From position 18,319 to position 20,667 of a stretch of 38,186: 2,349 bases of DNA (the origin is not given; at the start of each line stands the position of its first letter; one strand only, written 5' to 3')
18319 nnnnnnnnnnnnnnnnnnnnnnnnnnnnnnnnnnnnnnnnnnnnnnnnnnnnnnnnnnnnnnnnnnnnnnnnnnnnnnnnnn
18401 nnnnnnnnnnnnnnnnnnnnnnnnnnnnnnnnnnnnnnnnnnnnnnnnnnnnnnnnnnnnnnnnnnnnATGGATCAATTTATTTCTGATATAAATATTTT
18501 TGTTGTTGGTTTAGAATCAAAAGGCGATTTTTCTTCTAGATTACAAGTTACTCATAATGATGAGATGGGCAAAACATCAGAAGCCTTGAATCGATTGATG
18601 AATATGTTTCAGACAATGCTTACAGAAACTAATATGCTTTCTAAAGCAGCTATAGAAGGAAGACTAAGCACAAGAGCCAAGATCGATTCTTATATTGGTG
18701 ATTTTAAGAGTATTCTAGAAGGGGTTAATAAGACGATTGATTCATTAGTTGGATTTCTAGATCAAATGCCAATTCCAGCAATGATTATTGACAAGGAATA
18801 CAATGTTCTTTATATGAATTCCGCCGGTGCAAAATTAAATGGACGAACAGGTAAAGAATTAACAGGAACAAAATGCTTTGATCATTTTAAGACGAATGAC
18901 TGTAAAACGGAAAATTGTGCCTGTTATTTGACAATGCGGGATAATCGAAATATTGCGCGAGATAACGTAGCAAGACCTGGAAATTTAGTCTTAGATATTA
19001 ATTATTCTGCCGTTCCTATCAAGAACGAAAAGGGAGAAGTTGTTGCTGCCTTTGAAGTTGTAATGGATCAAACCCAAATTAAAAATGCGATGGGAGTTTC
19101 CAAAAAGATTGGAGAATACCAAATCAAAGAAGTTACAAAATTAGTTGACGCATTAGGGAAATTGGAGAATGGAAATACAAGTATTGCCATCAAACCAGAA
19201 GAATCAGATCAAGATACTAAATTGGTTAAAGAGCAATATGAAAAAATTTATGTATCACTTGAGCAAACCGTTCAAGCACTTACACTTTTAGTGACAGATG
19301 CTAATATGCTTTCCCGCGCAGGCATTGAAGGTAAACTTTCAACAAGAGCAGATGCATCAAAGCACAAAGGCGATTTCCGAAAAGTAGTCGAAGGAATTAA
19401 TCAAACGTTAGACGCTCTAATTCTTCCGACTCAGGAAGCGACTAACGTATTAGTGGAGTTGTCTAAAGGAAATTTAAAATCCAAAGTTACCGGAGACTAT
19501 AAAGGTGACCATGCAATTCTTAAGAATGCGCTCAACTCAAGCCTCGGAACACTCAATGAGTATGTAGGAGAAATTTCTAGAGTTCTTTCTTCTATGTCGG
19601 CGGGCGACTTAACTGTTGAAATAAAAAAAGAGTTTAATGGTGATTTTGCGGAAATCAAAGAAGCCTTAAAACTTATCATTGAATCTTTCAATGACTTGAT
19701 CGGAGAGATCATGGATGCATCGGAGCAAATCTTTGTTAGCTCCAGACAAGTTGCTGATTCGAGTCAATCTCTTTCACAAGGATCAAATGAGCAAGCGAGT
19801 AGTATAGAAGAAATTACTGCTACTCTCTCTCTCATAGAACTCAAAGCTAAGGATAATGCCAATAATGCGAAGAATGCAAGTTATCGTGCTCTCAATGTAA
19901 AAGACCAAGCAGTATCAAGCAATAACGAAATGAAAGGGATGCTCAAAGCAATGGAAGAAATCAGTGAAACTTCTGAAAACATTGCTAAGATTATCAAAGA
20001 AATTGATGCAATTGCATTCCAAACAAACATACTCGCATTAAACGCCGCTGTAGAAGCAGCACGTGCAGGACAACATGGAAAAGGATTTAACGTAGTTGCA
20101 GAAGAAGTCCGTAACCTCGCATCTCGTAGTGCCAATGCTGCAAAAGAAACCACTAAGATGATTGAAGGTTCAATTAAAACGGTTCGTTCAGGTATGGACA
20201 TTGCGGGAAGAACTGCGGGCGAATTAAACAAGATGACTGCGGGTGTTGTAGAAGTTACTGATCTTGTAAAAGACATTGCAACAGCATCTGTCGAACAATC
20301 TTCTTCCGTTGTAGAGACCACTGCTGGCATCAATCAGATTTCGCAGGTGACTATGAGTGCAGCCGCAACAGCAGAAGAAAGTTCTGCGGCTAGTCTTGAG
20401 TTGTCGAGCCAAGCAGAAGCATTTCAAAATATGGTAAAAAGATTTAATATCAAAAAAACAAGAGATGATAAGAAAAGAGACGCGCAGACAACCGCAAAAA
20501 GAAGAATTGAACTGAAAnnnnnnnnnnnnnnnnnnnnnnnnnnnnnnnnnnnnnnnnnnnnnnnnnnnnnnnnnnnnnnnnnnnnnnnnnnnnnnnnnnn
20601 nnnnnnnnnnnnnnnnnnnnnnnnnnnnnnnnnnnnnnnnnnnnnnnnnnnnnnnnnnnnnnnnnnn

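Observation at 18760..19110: PAS-like insert with a C-x7-C-x4-C-x-C cysteine cluster inside MCP2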

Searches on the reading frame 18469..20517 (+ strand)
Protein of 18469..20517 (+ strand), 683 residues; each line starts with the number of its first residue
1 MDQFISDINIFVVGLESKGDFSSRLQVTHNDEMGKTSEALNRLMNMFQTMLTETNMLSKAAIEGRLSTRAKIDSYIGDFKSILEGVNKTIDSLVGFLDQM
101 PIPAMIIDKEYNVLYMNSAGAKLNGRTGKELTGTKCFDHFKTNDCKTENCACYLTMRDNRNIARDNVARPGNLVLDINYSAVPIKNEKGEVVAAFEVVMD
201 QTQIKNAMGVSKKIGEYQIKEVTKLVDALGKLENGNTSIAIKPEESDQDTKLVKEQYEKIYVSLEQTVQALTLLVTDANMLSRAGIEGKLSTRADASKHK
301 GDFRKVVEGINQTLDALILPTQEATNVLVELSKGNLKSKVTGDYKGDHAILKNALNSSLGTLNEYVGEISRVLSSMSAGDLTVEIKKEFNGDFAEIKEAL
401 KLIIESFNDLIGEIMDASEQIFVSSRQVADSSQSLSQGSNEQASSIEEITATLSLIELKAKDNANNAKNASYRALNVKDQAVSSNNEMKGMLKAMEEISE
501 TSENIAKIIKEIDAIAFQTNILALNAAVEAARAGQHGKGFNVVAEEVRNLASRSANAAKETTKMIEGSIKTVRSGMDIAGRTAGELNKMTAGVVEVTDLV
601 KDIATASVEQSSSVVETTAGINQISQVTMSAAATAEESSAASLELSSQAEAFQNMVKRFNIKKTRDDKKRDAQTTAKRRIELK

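Call 5: search_protein_families(library=pfam, proteins=[window:18469-20517:+], max_evalue=1)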
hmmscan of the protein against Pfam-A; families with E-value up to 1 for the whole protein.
window:18469-20517:+ (683 aa): 10 families
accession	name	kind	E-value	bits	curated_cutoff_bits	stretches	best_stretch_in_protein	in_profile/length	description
PF00015.26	MCPsignal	-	8.2e-45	153.2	34.6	2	476-628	6-172/172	Methyl-accepting chemotaxis protein (MCP) signalling domain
PF18947.5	HAMP_2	-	1.3e-36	124.8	24.3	3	298-363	1-66/67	HAMP domain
PF08448.16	PAS_4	-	3.8e-08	34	23.1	1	97-203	1-107/110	PAS fold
PF00672.30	HAMP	-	6.4e-08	33.3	25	1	17-45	21-49/53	HAMP domain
PF13426.13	PAS_9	-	6.1e-07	30.1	27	1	104-203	4-103/103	PAS domain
PF00989.32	PAS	-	0.00023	21.6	22.6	1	95-144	5-54/113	PAS fold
PF17765.7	MLTR_LBD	-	0.00059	20.4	26.3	1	93-126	5-39/168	MmyB-like transcription regulator ligand binding domain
PF23706.1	Rv1893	-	0.0045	17.2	27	1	596-621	8-33/72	Rv1893-like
PF13188.13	PAS_8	-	0.034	14.5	21.8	1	96-131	6-43/65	PAS domain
PF06456.18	Arfaptin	-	0.86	9.6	32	1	466-565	11-118/229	Arfaptin-like domain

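Call 6: search_protein_families(library=ncbifam, proteins=[window:18469-20517:+], max_evalue=1)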
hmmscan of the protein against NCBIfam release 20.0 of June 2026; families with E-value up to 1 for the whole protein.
window:18469-20517:+ (683 aa): 11 families
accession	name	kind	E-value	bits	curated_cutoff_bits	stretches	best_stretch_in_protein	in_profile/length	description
NF041847.1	transduc_aer2_vibrio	equivalog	4e-77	260.2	1200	3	361-671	454-764/804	aerotaxis transducer Aer2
NF047851.1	MCPCitTducer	equivalog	6.1e-58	197.2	900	1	370-676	225-532/553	methyl-accepting chemotaxis citrate transducer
NF011622.0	PRK15048.1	equivalog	5e-54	184.4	900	1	372-670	226-524/553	methyl-accepting chemotaxis protein II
NF011615.0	PRK15041.1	equivalog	2.6e-52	178.2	947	1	366-675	219-530/554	methyl-accepting chemotaxis protein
NF007309.0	PRK09793.1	equivalog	3.4e-49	168.2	903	1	369-674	221-526/533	methyl-accepting chemotaxis protein IV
NF058645.1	MCPCtpMPsAe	equivalog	1.9e-25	89.6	900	2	377-661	244-558/558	methyl-accepting chemotaxis protein CtpM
NF050802.1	AspChtxCcaA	equivalog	3.1e-19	68.8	1300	1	322-627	416-687/700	aspartate chemotaxis receptor CcaA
NF012163.2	BaeS_SmeS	equivalog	1.2e-05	24.5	500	1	17-48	203-234/457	sensor histidine kinase efflux regulator BaeS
TIGR00229.1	sensory_box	domain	2e-05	24.7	22.9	1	96-207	10-122/126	PAS domain S-box protein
NF007837.0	PRK10549.1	equivalog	4.8e-05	22.3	603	1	18-48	204-234/466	envelope stress sensor histidine kinase BaeS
TIGR02373.1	photo_yellow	equivalog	0.024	14.7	143.05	1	86-139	10-64/124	photoactive yellow protein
